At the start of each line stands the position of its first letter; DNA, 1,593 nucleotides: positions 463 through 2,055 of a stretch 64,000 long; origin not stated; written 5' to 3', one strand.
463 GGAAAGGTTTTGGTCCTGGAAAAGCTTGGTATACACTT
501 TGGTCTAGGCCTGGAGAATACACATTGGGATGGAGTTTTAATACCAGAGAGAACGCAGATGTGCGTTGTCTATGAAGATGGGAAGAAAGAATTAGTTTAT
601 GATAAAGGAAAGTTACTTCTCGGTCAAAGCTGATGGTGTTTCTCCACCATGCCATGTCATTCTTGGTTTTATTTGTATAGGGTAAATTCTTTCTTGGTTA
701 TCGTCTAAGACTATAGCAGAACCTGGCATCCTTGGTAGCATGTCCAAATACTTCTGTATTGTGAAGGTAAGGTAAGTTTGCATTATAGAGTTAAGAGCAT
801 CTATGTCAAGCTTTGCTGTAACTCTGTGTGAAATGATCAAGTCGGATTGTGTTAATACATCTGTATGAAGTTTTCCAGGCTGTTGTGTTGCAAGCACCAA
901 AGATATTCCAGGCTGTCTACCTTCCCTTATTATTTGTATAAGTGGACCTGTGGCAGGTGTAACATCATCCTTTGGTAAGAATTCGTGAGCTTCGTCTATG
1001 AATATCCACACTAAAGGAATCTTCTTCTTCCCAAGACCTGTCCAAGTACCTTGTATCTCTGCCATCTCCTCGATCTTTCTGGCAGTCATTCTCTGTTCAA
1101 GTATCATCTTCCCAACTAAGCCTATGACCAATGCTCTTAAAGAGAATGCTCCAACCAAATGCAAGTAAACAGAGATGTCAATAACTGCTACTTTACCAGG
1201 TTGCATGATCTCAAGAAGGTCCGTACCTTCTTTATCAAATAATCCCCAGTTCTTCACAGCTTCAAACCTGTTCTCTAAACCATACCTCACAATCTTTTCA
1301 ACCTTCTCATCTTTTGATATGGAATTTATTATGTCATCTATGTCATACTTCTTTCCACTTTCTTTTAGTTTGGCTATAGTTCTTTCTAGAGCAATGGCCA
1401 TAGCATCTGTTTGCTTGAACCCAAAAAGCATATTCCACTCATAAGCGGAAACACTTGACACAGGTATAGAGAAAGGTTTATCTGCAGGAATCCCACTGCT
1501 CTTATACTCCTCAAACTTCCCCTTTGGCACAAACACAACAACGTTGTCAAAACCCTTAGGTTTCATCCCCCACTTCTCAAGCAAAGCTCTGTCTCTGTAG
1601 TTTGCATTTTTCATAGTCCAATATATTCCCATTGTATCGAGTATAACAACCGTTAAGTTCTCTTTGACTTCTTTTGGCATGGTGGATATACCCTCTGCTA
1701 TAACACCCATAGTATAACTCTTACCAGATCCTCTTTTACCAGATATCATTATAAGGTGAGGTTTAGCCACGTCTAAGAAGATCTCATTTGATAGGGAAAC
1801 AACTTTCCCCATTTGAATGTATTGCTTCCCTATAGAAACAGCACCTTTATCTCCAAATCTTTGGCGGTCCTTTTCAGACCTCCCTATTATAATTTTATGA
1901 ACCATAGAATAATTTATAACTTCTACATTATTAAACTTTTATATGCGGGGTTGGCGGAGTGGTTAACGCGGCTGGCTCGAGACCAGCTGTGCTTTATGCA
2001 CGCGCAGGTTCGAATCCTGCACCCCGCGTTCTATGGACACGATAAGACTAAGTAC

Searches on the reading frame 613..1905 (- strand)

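Call 14: search_protein_families(library=pfam, proteins=[window:613-1905:-], max_evalue=0.01)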
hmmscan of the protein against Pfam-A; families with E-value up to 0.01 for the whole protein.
window:613-1905:- (430 aa): 4 families
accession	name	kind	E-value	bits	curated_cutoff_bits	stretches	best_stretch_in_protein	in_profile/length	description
PF01935.23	DUF87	-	2.6e-16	60.9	23.2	1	32-247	3-204/220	Helicase HerA, central domain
PF05872.18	HerA_C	-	6.4e-05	22.2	22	1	287-378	247-339/502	Helicase HerA-like C-terminal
PF00004.35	AAA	-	0.0011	19.9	21.2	0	279-355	41-124/131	ATPase family associated with various cellular activities (AAA)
PF05707.18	Zot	-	0.0012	18.8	20.3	1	300-356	84-141/197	Zonular occludens toxin (Zot)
